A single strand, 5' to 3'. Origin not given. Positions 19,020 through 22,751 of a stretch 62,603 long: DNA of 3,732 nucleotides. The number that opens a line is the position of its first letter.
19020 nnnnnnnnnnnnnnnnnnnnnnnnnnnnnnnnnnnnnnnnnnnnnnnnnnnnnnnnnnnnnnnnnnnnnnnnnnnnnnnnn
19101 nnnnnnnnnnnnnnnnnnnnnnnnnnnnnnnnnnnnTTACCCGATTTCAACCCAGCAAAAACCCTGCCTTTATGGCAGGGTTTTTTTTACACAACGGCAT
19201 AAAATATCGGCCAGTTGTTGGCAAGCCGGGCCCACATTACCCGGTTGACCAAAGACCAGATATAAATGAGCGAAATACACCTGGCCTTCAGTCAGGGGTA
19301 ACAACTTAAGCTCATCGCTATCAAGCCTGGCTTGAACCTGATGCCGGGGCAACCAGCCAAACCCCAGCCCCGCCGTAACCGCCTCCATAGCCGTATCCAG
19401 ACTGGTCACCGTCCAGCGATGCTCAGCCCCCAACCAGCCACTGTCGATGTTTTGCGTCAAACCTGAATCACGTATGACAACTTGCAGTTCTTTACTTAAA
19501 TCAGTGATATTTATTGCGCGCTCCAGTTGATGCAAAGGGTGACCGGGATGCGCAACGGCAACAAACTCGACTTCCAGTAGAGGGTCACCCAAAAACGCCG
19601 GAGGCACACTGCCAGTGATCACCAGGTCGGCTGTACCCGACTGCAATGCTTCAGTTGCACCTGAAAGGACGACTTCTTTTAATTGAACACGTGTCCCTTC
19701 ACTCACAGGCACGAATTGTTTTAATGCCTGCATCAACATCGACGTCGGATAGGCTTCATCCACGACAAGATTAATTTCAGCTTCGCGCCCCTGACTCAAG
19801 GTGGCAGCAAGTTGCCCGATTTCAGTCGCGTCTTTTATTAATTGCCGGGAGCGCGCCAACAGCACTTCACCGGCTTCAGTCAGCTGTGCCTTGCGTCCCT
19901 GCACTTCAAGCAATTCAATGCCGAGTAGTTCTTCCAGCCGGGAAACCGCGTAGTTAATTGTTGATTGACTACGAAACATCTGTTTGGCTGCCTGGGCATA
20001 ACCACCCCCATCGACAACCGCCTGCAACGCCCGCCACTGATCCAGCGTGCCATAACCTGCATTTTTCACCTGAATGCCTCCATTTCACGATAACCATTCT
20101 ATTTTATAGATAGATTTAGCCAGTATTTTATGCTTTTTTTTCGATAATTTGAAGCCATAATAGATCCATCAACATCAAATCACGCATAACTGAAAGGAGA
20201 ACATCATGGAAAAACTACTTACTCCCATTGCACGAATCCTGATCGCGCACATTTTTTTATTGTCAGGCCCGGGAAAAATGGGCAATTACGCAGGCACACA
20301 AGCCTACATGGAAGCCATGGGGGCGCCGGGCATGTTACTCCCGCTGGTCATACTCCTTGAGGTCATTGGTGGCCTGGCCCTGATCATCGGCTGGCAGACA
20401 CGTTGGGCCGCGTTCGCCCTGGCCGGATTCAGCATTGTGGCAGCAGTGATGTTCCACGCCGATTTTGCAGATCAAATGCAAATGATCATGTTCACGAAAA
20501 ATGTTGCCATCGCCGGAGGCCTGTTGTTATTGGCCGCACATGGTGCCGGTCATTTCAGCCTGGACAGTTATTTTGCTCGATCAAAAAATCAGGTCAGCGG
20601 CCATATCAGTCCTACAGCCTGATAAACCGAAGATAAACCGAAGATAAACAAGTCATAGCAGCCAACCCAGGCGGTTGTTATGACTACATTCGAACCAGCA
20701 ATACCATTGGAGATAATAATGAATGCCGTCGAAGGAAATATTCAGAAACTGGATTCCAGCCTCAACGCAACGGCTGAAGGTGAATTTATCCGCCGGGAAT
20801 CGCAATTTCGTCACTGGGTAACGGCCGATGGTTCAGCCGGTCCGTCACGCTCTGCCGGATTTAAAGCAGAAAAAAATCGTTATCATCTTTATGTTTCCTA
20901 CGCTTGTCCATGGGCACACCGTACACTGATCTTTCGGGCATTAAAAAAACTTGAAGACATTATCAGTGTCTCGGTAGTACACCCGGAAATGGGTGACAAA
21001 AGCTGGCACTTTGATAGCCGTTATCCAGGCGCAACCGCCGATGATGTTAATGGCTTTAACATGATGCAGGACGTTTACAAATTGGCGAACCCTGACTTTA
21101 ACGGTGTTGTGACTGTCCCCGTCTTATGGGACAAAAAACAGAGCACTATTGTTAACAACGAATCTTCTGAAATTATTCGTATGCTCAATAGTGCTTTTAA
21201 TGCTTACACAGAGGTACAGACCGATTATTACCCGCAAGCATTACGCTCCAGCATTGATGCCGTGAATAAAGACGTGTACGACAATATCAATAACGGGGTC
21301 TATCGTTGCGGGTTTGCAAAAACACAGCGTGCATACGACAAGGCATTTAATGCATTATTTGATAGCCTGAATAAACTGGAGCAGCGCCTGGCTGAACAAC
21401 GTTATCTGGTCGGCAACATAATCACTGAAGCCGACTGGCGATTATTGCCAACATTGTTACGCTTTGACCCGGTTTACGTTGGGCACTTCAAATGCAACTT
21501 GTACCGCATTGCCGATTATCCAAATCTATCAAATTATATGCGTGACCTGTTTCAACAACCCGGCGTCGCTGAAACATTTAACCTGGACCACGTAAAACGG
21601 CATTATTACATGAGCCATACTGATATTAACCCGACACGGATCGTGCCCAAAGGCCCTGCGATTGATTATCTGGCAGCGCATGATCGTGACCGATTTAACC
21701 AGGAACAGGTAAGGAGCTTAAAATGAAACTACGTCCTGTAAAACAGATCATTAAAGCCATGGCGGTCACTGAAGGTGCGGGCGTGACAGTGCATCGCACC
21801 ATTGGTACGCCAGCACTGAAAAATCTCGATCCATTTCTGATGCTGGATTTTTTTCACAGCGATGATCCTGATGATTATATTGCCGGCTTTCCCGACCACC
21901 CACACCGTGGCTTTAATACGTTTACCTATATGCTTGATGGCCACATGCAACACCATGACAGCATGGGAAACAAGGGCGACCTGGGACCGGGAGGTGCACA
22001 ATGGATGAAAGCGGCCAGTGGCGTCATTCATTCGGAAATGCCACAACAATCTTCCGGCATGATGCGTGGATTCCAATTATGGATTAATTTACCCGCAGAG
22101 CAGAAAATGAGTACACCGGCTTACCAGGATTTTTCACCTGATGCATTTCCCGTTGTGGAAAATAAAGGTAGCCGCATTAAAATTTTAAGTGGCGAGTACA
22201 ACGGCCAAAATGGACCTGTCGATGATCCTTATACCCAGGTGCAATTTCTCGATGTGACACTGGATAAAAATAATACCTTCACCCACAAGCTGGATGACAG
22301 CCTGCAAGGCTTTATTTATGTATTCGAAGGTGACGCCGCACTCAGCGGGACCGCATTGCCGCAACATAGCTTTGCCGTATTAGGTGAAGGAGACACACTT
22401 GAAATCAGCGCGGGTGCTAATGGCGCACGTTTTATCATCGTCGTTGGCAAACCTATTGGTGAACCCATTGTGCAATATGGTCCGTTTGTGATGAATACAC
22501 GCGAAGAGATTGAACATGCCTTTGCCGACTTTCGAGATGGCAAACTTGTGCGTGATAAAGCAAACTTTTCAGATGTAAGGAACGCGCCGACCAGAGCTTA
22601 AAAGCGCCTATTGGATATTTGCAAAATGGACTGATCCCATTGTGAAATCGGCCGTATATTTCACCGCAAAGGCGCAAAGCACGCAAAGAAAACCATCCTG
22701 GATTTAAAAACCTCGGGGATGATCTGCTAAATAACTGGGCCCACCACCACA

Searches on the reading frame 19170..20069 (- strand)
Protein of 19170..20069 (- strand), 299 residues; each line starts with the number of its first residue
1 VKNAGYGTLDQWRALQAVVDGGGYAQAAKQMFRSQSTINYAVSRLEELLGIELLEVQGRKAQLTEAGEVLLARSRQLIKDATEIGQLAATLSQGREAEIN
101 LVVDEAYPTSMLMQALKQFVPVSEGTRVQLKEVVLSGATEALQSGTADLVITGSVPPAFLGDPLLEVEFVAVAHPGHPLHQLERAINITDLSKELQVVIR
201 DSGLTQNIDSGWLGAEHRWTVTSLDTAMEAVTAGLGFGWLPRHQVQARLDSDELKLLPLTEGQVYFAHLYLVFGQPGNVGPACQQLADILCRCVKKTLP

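Call 17: search_protein_families(library=pfam, proteins=[window:19170-20069:-], max_evalue=0.00001)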
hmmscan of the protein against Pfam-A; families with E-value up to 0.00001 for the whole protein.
window:19170-20069:- (299 aa): 2 families
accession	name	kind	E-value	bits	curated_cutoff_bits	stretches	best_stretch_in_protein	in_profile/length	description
PF03466.25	LysR_substrate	-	1e-27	97.3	28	1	93-290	2-204/209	LysR substrate binding domain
PF00126.33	HTH_1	-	4.1e-16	59.1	26.6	1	9-68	1-60/60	Bacterial regulatory helix-turn-helix protein, lysR family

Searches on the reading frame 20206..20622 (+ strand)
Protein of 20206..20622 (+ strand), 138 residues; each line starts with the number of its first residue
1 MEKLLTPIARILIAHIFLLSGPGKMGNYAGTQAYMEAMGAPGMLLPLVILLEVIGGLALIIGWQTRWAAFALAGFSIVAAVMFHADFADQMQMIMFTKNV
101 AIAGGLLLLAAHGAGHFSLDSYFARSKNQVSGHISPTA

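Call 17: search_protein_families(library=pfam, proteins=[window:20206-20622:+], max_evalue=0.00001)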
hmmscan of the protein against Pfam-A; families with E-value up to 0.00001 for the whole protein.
window:20206-20622:+ (138 aa): 2 families
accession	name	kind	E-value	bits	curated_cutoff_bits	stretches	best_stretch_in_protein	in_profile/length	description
PF07681.17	DoxX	-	2.7e-19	70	23.6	1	8-85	4-85/85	DoxX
PF07291.16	MauE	-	3.2e-07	31.1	27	1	5-84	4-92/128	Methylamine utilisation protein MauE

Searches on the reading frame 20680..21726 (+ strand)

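Call 17: search_protein_families(library=pfam, proteins=[window:20680-21726:+], max_evalue=0.00001)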
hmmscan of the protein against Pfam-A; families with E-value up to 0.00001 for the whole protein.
window:20680-21726:+ (348 aa): 3 families
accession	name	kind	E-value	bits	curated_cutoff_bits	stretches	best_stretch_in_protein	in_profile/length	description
PF13410.11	GST_C_2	-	1.4e-14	54.4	24.9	1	218-288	3-68/69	Glutathione S-transferase, C-terminal domain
PF13409.12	GST_N_2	-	2.6e-14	54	25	1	75-171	1-69/70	Glutathione S-transferase, N-terminal domain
PF00043.30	GST_C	-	1.2e-07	32.3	20.7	1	213-294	18-93/93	Glutathione S-transferase, C-terminal domain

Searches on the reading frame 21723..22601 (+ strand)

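Call 18: search_protein_families(library=pfam, proteins=[window:21723-22601:+], max_evalue=0.00001)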
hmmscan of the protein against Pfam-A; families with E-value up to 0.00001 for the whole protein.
window:21723-22601:+ (292 aa): 2 families
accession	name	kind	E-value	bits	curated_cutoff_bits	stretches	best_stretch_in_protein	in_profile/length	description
PF02678.22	Pirin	-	1e-34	119.2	26.1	1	21-121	2-108/108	Pirin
PF05726.19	Pirin_C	-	8.4e-31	106.9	27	1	176-275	2-102/103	Pirin C-terminal cupin domain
